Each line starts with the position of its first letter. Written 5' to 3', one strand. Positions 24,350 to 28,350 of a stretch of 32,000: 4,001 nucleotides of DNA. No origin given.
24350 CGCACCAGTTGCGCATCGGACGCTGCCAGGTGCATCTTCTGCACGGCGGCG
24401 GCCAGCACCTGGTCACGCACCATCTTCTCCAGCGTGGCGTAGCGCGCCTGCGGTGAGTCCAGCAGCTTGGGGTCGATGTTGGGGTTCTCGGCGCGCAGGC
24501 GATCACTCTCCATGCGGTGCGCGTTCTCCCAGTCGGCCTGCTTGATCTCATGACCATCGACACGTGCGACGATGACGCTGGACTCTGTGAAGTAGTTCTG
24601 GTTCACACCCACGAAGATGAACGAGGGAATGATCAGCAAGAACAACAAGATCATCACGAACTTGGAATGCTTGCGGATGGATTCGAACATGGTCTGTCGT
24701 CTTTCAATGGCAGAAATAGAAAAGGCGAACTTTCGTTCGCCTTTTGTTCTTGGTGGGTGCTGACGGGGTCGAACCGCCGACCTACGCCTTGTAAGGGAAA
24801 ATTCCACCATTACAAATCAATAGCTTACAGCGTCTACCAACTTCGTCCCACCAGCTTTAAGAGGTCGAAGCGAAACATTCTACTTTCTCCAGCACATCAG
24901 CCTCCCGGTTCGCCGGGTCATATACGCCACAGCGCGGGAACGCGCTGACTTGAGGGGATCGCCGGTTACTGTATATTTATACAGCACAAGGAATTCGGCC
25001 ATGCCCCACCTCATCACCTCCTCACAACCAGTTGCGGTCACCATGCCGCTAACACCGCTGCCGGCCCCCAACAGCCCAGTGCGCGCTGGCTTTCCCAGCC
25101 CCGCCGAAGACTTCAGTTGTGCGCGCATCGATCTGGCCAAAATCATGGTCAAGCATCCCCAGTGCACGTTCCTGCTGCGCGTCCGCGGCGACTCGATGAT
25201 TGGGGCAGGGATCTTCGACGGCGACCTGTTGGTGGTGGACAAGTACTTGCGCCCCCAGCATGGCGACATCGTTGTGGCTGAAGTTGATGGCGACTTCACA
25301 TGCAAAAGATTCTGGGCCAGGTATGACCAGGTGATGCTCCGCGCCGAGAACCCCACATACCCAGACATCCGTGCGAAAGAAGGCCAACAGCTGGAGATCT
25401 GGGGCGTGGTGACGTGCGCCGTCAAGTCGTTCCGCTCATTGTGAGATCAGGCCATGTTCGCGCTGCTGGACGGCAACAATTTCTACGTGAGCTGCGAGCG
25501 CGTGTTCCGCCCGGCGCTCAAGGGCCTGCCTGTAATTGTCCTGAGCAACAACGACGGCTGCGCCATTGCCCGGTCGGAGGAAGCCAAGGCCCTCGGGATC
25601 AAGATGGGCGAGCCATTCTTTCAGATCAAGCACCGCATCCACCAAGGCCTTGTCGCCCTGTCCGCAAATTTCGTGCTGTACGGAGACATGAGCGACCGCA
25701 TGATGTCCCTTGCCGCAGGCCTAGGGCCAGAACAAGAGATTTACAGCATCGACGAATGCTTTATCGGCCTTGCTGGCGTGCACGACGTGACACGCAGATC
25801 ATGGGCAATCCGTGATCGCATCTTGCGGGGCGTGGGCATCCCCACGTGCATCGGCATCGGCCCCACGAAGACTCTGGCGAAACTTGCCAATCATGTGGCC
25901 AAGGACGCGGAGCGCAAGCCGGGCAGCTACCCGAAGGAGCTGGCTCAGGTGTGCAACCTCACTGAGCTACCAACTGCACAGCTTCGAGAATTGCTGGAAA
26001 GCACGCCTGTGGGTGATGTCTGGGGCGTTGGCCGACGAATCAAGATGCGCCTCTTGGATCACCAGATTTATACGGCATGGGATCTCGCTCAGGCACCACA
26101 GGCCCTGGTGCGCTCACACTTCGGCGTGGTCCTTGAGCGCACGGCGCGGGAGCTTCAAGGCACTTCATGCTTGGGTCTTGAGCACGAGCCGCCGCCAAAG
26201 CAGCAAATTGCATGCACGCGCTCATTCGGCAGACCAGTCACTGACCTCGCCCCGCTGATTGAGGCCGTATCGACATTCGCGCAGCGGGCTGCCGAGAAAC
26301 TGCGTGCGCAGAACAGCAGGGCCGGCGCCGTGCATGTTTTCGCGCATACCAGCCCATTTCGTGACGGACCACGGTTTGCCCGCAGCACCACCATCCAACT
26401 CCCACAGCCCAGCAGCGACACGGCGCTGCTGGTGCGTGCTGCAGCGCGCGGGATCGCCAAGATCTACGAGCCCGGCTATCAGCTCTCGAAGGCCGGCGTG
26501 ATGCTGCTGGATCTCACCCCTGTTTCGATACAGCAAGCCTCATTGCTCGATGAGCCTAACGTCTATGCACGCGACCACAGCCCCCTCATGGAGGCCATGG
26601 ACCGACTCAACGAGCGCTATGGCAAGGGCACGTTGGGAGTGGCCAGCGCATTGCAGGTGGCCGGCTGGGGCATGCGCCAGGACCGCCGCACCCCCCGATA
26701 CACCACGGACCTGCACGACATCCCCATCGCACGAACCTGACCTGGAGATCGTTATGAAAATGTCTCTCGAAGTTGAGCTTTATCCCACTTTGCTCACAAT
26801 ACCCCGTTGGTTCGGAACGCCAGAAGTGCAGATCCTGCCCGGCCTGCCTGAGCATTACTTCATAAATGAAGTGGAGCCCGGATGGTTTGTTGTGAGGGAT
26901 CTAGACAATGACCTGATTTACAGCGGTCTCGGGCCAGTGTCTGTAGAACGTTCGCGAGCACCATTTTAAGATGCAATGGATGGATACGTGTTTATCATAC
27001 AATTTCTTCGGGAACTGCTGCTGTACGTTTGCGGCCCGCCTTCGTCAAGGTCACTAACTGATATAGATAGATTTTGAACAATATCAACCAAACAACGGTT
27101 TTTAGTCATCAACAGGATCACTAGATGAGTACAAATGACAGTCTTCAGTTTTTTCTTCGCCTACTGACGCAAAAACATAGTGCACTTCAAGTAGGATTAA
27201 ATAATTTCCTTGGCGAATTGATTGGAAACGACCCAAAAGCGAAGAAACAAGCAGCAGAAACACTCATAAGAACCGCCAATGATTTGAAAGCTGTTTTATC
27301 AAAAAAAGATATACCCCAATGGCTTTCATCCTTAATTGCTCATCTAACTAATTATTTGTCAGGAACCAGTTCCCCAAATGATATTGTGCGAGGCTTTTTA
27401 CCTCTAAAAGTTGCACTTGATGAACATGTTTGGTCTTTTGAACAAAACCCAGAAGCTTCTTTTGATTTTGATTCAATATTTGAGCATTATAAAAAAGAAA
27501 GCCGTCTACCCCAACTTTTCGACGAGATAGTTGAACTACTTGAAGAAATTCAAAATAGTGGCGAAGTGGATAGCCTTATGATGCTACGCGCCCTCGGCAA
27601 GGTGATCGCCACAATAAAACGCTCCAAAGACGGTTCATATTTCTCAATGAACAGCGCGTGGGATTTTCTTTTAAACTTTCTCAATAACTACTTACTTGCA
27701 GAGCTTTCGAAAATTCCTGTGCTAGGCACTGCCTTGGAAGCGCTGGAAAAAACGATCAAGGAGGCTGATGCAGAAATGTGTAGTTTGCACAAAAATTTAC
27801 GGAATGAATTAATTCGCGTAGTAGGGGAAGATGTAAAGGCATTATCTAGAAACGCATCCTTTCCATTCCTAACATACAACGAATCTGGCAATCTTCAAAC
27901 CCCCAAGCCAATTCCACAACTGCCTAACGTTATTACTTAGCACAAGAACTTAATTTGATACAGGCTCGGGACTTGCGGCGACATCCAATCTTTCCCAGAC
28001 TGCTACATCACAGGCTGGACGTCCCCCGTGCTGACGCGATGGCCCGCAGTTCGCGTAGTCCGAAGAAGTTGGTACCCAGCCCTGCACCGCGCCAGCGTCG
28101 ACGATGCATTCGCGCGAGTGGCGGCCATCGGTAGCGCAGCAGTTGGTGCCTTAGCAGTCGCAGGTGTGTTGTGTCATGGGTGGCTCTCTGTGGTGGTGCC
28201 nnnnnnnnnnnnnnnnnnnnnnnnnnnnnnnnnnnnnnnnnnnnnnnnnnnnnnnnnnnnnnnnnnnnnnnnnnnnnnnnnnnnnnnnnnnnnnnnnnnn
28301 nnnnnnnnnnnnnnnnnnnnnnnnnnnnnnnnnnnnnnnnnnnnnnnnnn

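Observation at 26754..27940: orf71 and the 271-aa helical protein are co-oriented with the SOS-regulated umuDC operon, with no visible terminator between them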

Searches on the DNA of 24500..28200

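Call 80: search_rna_families(source=window, start=24500, end=28200, threshold=evalue, max_evalue=1)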
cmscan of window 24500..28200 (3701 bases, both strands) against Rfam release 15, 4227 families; matches with E-value up to 1: 2.
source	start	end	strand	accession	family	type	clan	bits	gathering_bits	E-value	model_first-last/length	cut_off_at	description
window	24718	24777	-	RF02057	STnc40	Gene; sRNA;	-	23.6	45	0.65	1-70/70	no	Salmonella enterica sRNA STnc40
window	26424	26509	+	RF00223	IRES_Bip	Cis-reg; IRES;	-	13.1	40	0.59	1-263/263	no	bip internal ribosome entry site (IRES)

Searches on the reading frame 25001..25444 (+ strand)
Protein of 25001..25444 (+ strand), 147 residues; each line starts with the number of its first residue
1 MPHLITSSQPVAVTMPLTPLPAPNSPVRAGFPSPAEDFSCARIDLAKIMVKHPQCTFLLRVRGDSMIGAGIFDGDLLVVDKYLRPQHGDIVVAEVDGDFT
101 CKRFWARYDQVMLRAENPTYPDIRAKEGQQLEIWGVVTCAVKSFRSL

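Call 6: search_protein_families(library=pfam, proteins=[window:25001-25444:+], max_evalue=0.1)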
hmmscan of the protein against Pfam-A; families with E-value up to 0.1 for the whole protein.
window:25001-25444:+ (147 aa): 1 family
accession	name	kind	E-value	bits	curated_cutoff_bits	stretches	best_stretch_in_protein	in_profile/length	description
PF00717.28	Peptidase_S24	-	3.2e-31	107.9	23.3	1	27-137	6-115/116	Peptidase S24-like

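Call 7: search_protein_families(library=phrogs, proteins=[window:25001-25444:+], max_evalue=0.1)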
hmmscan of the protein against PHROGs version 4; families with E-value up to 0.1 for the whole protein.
window:25001-25444:+ (147 aa): 6 families
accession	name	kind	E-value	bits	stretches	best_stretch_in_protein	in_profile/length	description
phrog_811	-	DNA, RNA and nucleotide metabolism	5.8e-45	153.3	1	20-146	12-137/140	UmuD-like protein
phrog_4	-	transcription regulation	3.4e-18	66.8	1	27-145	220-340/400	transcriptional repressor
phrog_10470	-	DNA, RNA and nucleotide metabolism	2.6e-17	63.4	1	66-143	1-77/79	UmuD-like protein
phrog_8558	-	unknown function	2.1e-14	54.7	1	47-140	11-107/114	-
phrog_6201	-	transcription regulation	8.6e-11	42.8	1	51-144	23-118/121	CI-like repressor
phrog_3469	-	DNA, RNA and nucleotide metabolism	0.015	16.1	0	30-97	2-57/106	UmuD-like protein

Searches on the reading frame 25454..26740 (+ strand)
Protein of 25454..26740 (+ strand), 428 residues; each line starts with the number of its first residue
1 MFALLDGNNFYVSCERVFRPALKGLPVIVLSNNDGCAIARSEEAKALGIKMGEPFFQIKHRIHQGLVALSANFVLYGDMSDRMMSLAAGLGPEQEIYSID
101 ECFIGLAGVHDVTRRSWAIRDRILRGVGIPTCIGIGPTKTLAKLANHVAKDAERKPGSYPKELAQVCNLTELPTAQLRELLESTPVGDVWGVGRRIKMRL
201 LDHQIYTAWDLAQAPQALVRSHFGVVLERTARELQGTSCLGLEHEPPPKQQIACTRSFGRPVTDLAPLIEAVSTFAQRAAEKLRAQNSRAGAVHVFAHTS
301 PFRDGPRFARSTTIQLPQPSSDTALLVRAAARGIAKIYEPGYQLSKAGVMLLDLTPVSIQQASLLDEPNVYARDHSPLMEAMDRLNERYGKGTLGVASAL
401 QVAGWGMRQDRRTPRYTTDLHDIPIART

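Call 6: search_protein_families(library=pfam, proteins=[window:25454-26740:+], max_evalue=0.1)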
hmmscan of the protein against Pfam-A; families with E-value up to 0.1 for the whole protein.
window:25454-26740:+ (428 aa): 5 families
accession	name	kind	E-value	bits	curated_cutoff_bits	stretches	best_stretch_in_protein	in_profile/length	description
PF00817.25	IMS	-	1.3e-30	106.8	23.2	1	5-146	1-147/148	impB/mucB/samB family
PF11799.13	IMS_C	-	2.1e-23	83.3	20.7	1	249-364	1-109/109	impB/mucB/samB family C-terminal domain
PF13438.11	DUF4113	-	1.7e-19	70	24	1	377-425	2-50/51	Domain of unknown function (DUF4113)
PF11798.14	IMS_HHH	-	0.00017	22.1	24.4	1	177-204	4-31/32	IMS family HHH motif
PF21999.2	IMS_HHH_1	-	0.098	13.6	27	0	191-225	5-39/53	DNA polymerase-iota, thumb domain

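Call 7: search_protein_families(library=phrogs, proteins=[window:25454-26740:+], max_evalue=0.1)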
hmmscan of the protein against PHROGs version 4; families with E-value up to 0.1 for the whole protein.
window:25454-26740:+ (428 aa): 2 families
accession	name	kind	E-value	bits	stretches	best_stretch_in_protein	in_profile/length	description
phrog_1268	-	DNA, RNA and nucleotide metabolism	1.1e-136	457.1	1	1-425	3-423/425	DNA polymerase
phrog_14662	-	unknown function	1.2e-32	114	1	246-426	6-185/186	-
